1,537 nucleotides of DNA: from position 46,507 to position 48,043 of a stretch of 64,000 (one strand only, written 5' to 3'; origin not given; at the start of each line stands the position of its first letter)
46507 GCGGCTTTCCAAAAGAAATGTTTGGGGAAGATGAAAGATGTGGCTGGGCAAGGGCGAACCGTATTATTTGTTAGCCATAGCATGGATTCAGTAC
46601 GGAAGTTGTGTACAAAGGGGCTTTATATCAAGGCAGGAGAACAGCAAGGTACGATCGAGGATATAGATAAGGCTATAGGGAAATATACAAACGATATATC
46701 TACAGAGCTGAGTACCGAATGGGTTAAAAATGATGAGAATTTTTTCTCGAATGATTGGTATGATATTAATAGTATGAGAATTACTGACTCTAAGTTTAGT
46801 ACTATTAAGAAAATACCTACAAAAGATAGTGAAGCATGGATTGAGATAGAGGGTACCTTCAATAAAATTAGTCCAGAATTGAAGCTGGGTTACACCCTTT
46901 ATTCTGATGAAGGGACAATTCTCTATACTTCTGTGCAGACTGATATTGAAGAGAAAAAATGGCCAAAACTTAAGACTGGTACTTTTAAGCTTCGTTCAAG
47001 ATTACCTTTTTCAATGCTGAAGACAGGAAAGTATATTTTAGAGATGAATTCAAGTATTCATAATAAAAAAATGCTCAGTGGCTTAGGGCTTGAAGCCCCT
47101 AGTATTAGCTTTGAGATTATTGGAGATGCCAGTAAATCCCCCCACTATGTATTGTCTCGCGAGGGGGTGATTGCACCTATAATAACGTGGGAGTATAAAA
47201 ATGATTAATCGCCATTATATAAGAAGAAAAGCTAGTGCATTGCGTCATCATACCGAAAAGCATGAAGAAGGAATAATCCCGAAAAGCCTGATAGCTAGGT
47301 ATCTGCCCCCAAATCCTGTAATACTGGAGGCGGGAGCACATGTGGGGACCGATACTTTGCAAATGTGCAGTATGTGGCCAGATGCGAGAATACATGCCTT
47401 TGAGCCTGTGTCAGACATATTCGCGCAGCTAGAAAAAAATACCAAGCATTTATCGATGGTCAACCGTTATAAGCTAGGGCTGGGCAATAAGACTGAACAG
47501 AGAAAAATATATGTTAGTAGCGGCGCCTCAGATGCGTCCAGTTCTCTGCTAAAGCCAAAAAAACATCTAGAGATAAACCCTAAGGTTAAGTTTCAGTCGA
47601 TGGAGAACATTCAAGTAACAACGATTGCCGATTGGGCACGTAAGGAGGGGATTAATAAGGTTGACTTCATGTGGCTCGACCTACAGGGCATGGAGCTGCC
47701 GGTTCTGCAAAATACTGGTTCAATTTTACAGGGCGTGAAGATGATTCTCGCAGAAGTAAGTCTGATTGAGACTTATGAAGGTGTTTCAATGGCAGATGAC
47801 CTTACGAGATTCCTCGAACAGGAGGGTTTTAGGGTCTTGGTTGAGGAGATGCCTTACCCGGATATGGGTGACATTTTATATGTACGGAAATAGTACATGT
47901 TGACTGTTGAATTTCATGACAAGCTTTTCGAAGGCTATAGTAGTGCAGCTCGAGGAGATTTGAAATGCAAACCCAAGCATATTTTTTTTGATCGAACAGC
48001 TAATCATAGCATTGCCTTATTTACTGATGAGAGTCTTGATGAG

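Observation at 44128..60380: A ~16 kb fucosylated, methylated and acetylated glycan locus exported by a Wzm/Wzt ABC system, with a probable chain-terminating methyl cap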

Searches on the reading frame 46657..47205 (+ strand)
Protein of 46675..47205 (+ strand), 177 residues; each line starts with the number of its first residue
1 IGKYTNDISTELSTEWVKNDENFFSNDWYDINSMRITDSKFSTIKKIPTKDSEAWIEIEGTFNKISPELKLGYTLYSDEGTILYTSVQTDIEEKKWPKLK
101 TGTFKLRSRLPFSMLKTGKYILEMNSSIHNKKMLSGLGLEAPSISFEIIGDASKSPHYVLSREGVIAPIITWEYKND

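Call 18: search_solved_structures(query=window:46675-47205:+, max_evalue=10, show_alignments=2)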
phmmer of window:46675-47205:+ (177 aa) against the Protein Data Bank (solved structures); distinct sequences matched with E-value up to 10: 3.
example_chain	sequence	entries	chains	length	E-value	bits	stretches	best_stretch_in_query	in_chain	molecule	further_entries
2hj9_C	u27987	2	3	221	0.84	12.6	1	23-65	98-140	Autoinducer 2 sensor kinase/phosphatase luxQ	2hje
1zhh_B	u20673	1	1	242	0.96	12.4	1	23-65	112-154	Autoinducer 2 sensor kinase/phosphatase luxQ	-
4xkz_A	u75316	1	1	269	1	12.3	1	48-132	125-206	Valine-tRNA ligase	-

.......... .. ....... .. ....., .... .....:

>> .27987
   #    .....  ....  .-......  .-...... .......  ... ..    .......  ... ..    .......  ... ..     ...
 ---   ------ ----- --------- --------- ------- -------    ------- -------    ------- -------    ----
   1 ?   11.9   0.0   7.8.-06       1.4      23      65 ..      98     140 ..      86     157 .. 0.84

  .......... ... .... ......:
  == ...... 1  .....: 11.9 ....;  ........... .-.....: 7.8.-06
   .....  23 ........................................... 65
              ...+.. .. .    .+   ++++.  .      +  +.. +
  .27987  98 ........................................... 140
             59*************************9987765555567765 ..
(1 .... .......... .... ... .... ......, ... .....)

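Call 26: predict_structure(alignment_id=A1)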
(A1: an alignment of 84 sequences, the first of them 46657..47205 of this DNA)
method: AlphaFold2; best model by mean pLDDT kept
length: 183 residues; sequences in the alignment: 84
mean_pLDDT: 90.5   pTM: 0.85
mean pLDDT of the five models: 90.5, 90.0, 89.7, 89.7, 88.5
residues with pLDDT >= 90: 138; 70-90: 29; 50-70: 16; < 50: 0
segments of 3 or more residues with pLDDT < 50: none
pLDDT, mean of each block of 10 residues (from residue 1): 57 70 94 98 96 89 98 98 94 97 97 95 95 98 96 88 81 93 82
secondary structure, 60 per line:
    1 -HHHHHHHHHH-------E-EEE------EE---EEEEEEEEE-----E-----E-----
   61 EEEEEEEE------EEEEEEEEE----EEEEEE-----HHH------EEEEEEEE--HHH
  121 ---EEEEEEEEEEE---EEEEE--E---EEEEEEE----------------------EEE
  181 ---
elements in order: H2-11 E21-23 E35-43 E61-68 E75-83 E88-93 E108-115 E124-134 E138-142 E149-155 E178-180

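Call 28: fold_search(model_id=the predicted structure, library=pdb)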
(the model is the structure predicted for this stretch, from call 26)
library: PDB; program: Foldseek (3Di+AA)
matches with E <= 10: 1288; with E <= 0.001: 14
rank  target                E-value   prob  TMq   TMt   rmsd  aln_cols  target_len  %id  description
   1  8dku_A                5.2e-05  1.00  0.56  0.28   8.0       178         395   16  CryoEM structure of the A. aeolicus WzmWzt transporter bound to the native O antigen (released 2022-09-21)
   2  2r5o_A                1.3e-04  1.00  0.53  0.57   4.8       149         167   15  Crystal structure of the C-terminal domain of wzt (released 2007-12-25)
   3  5hno_C                1.7e-04  1.00  0.49  0.54   7.8       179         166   14  The structure of the kdo-capped saccharide binding subunit of the O-12 specific ABC transporter, Wzt (released 2016-03-09)
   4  8dl0_C                2.7e-04  1.00  0.52  0.27   8.5       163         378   15  CryoEM structure of the nucleotide-free and open channel A.aeolicus WzmWzt transporter (released 2022-09-21)
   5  8dl0_A                3.7e-04  1.00  0.52  0.27   6.1       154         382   15  CryoEM structure of the nucleotide-free and open channel A.aeolicus WzmWzt transporter (released 2022-09-21)
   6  8dne_A                5.5e-04  1.00  0.48  0.26   8.3       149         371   17  CryoEM structure of the A.aeolicus WzmWzt transporter bound to ATP (released 2022-09-21)
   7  7k2t_A                5.5e-04  1.00  0.49  0.26  10.4       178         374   17  Mg2+/ATP-bound structure of the full-length WzmWzt O antigen ABC transporter in lipid nanodiscs (released 2021-01-13)
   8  6o14_A                6.2e-04  1.00  0.52  0.63   9.0       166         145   15  Crystal structure of the Aquifex aeolicus Wzt Carbohydrate Binding Domain (released 2020-01-15)
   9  6o14_B                6.2e-04  1.00  0.51  0.63   8.9       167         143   16  Crystal structure of the Aquifex aeolicus Wzt Carbohydrate Binding Domain (released 2020-01-15)
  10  8dky_A                7.7e-04  1.00  0.54  0.66   7.8       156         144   18  Crystal structure of the Aquifex aeolicus Wzt Carbohydrate Binding Domain bound to 3-O-methyl-D-mannose (released 2022-09-21)
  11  2r5o_B                7.7e-04  1.00  0.53  0.57   5.3       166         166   14  Crystal structure of the C-terminal domain of wzt (released 2007-12-25)
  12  5hnp_B                7.7e-04  1.00  0.50  0.54   8.4       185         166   14  The structure of the kdo-capped saccharide binding subunit of the O-12 specific ABC transporter, Wzt (released 2016-03-09)
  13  7k2t_C                8.2e-04  1.00  0.51  0.27   8.1       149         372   19  Mg2+/ATP-bound structure of the full-length WzmWzt O antigen ABC transporter in lipid nanodiscs (released 2021-01-13)
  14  5hno_A                9.7e-04  1.00  0.50  0.54   8.0       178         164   16  The structure of the kdo-capped saccharide binding subunit of the O-12 specific ABC transporter, Wzt (released 2016-03-09)
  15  5hno_B                1.1e-03  1.00  0.51  0.55   8.3       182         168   13  The structure of the kdo-capped saccharide binding subunit of the O-12 specific ABC transporter, Wzt (released 2016-03-09)
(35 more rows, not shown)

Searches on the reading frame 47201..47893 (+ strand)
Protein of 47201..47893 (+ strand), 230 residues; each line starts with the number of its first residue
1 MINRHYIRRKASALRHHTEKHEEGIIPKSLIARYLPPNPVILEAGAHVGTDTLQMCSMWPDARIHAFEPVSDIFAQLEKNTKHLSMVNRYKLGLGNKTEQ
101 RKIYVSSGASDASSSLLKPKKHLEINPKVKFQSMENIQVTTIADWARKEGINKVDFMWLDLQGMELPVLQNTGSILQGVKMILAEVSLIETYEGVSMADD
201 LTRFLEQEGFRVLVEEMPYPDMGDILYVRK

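Call 3: search_protein_families(library=pfam, proteins=[window:47201-47893:+], max_evalue=0.01)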
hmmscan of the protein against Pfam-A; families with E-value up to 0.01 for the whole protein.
window:47201-47893:+ (230 aa): 1 family
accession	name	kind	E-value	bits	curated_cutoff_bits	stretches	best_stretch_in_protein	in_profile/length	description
PF05050.19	Methyltransf_21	-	6.2e-20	72.5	22.7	1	44-212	2-173/173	Methyltransferase FkbM domain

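Call 8: search_protein_families(library=ncbifam, proteins=[window:47201-47893:+], max_evalue=0.001)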
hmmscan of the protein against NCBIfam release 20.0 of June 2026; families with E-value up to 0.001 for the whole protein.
window:47201-47893:+ (230 aa): 1 family
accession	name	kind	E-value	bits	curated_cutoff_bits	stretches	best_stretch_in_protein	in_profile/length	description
TIGR01444.1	fkbM_fam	subfamily_domain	1.2e-20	74.4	37.7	1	40-187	1-143/143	FkbM family methyltransferase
